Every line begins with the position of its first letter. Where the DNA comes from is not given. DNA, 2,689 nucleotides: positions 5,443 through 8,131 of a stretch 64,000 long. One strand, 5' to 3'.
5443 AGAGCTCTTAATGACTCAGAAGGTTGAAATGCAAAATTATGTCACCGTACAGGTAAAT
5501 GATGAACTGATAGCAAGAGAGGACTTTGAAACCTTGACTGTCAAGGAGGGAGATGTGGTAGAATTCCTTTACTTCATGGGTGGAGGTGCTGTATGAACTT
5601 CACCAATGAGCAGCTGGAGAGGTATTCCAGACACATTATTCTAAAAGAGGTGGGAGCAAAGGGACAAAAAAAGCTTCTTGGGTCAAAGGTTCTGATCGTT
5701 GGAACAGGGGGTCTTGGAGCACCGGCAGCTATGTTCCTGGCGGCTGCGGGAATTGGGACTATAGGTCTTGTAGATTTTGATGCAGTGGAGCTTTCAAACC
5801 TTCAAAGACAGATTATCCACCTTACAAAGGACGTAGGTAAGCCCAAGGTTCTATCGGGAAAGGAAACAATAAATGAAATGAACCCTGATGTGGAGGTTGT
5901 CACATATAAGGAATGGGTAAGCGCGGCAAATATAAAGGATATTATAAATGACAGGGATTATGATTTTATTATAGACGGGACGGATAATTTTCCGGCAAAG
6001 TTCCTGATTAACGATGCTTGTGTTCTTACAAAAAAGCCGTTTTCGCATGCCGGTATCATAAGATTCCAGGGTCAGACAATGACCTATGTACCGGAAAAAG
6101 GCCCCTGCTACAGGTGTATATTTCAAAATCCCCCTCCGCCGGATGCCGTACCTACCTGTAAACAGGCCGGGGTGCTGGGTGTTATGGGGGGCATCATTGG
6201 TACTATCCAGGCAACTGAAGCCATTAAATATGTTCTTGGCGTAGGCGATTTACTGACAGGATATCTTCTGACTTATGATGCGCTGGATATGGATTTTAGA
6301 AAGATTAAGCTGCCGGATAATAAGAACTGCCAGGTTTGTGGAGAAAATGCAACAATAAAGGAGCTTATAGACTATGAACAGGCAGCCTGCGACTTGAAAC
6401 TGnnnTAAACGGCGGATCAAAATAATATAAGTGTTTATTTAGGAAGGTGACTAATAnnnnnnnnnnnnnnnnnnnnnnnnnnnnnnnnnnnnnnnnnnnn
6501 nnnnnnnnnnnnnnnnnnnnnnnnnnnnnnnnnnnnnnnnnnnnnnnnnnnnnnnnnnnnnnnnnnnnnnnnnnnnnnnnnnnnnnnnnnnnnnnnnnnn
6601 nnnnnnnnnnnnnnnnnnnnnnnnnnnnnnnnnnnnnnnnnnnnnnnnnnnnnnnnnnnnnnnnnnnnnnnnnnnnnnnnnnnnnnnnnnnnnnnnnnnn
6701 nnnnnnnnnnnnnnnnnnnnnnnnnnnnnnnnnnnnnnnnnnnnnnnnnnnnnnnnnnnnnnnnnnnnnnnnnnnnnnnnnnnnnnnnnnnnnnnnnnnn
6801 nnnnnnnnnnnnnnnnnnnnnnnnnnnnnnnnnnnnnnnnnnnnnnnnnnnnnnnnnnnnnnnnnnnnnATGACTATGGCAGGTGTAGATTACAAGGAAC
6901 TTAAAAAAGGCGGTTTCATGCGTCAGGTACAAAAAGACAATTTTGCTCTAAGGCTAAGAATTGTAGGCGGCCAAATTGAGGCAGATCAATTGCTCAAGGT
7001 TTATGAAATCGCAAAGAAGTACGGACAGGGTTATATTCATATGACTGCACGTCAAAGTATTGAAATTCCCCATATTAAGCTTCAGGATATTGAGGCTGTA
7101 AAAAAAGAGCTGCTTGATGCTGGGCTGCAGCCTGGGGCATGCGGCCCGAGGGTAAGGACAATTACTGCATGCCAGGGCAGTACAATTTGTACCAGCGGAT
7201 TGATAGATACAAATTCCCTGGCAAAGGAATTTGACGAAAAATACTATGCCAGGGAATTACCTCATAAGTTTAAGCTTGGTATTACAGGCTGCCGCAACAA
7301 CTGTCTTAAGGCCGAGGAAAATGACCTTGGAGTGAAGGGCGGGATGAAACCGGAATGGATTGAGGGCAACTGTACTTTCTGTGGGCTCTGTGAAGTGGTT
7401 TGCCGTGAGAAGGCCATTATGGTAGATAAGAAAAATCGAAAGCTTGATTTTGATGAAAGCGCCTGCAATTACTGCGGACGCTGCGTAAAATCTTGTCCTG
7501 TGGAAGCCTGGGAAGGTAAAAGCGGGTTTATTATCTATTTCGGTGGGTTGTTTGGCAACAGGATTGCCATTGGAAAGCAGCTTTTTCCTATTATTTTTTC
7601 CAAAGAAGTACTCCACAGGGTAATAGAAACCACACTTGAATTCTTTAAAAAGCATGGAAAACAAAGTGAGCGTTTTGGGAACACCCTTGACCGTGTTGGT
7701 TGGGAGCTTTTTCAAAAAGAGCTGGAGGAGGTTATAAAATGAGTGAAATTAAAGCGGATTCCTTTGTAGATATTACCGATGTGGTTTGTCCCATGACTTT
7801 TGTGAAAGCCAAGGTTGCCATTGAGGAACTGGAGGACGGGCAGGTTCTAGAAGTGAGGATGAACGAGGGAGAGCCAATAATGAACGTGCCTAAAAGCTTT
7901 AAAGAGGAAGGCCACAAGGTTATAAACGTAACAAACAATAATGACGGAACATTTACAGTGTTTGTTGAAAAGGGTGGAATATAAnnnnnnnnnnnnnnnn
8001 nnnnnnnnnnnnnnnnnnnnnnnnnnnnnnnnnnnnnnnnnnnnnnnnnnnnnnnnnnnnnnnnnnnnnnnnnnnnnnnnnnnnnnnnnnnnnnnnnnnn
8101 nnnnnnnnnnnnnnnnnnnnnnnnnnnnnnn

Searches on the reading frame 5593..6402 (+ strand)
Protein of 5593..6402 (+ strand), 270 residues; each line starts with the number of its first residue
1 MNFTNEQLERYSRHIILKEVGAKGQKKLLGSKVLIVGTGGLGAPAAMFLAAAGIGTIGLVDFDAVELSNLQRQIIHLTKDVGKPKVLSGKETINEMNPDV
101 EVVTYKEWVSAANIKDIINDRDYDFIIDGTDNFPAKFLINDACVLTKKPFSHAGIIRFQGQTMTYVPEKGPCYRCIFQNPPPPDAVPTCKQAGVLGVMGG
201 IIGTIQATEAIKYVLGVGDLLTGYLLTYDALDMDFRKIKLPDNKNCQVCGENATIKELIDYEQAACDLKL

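Call 10: search_protein_families(library=ncbifam, proteins=[window:5593-6402:+])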
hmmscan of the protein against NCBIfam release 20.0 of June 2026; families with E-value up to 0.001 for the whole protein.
window:5593-6402:+ (270 aa): 20 families
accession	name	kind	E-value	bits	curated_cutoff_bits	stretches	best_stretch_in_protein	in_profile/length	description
NF006444.0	PRK08762.1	equivalog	3.2e-112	375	449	1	3-265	120-383/387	molybdopterin-synthase adenylyltransferase MoeB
NF047750.1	SAMPActivE1UbaA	equivalog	8e-100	333.6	450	1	3-267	5-266/270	SAMP-activating enzyme E1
NF005646.0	PRK07411.1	equivalog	1.3e-99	334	633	1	2-264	10-264/390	molybdopterin-synthase adenylyltransferase MoeB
NF005902.0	PRK07878.1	equivalog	2.5e-92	309.8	647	1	3-264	15-272/392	adenylyltransferase/sulfurtransferase MoeZ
NF004281.0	PRK05690.1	subfamily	1.1e-83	280.3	266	1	3-250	5-249/250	molybdopterin-synthase adenylyltransferase MoeB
TIGR02356.1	adenyl_thiF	equivalog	4.4e-75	251.5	275.25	1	10-213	1-202/203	thiazole biosynthesis adenylyltransferase ThiF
TIGR02355.1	moeB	equivalog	5.5e-66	222.4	376.55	1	9-249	3-240/240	molybdopterin-synthase adenylyltransferase MoeB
NF004111.0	PRK05600.1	equivalog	4.2e-62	210.4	437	1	4-241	15-253/371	ThiF family adenylyltransferase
NF009123.0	PRK12475.1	subfamily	5.8e-53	180.3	510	1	9-264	3-258/338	MoeB/ThiF family adenylyltransferase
NF006204.0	PRK08328.1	equivalog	9.8e-49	166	339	1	4-233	3-224/231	hypothetical protein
NF006395.0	PRK08644.1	equivalog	7.5e-29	100.9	159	1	15-146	15-143/215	sulfur carrier protein ThiS adenylyltransferase ThiF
TIGR02354.1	thiF_fam2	equivalog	1.4e-24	87.1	152.2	1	21-144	12-132/200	thiamine biosynthesis protein ThiF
NF011696.0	PRK15116.1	equivalog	3.6e-20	72.8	304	1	21-154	21-153/268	tRNA cyclic N6-threonylcarbamoyladenosine(37) synthase TcdA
NF006077.0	PRK08223.1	equivalog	4.3e-20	71.9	266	1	20-134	18-130/296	hypothetical protein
TIGR01408.1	Ube1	subfamily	1.6e-19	69.2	750.05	1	19-190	408-584/1008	ubiquitin-activating enzyme E1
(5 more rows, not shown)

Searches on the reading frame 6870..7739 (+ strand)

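Call 10: search_protein_families(library=ncbifam, proteins=[window:6870-7739:+])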
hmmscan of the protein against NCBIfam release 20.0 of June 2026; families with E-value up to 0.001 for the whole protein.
window:6870-7739:+ (290 aa): 56 families (the best 25 are shown)
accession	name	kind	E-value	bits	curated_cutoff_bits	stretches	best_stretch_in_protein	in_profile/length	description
TIGR02912.1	sulfite_red_C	equivalog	3.7e-42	144.4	324.1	1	6-284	2-295/314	sulfite reductase subunit C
TIGR02066.1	dsrB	equivalog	1.2e-28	100.1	341.5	1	9-284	12-310/341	dissimilatory-type sulfite reductase subunit beta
TIGR02374.1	nitri_red_nirB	equivalog_domain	2.2e-26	92.5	578.35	1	16-157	550-692/794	nitrite reductase large subunit NirB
TIGR02064.1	dsrA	equivalog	1.6e-22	79.9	392.85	1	32-283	89-364/402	dissimilatory-type sulfite reductase subunit alpha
NF007125.0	PRK09566.1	equivalog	1.8e-21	76.2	594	1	14-287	55-288/513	ferredoxin--nitrite reductase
NF007126.0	PRK09567.1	equivalog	1.1e-20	73.3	523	1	18-155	110-252/595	NirA family protein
NF011565.0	PRK14989.1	subfamily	2.9e-20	71.9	883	1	15-158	554-698/847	nitrite reductase large subunit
TIGR02435.1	CobG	equivalog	2.8e-16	59.5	234.8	2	22-89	15-82/388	precorrin-3B synthase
NF010029.0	PRK13504.1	equivalog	1.9e-13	49.6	457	1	22-102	77-158/575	NADPH-dependent assimilatory sulfite reductase hemoprotein subunit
TIGR02042.1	sir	equivalog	5.9e-10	37.9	731.5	1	20-100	65-146/581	sulfite reductase, ferredoxin dependent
TIGR02041.1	CysI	equivalog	1.9e-08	33.3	756.55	1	24-90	61-127/541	assimilatory sulfite reductase (NADPH) hemoprotein subunit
NF040684.1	PorD_Arch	equivalog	5.3e-08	32.8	120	1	149-215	15-80/85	pyruvate synthase subunit PorD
NF038196.1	ferrodoxin_EFR1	subfamily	7.9e-08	32.6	75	1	161-215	179-230/242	EFR1 family ferrodoxin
NF058577.1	FdxA_fam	equivalog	9.6e-08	32.1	65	1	164-213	5-52/52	4Fe-4S ferredoxin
TIGR02179.1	PorD_KorD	subfamily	1.7e-07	31.3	60.05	1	149-214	8-72/78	2-oxoacid:acceptor oxidoreductase, delta subunit, pyruvate/2-ketoisovalerate family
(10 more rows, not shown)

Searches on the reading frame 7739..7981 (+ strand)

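Call 79: search_protein_families(library=pfam, proteins=[window:7739-7981:+], max_evalue=0.00001)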
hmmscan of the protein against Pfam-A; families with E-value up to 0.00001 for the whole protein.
window:7739-7981:+ (81 aa): 1 family
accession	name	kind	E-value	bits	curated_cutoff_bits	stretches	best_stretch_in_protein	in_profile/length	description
PF01206.22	TusA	-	1.4e-19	70.1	28.6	1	10-78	3-70/70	Sulfurtransferase TusA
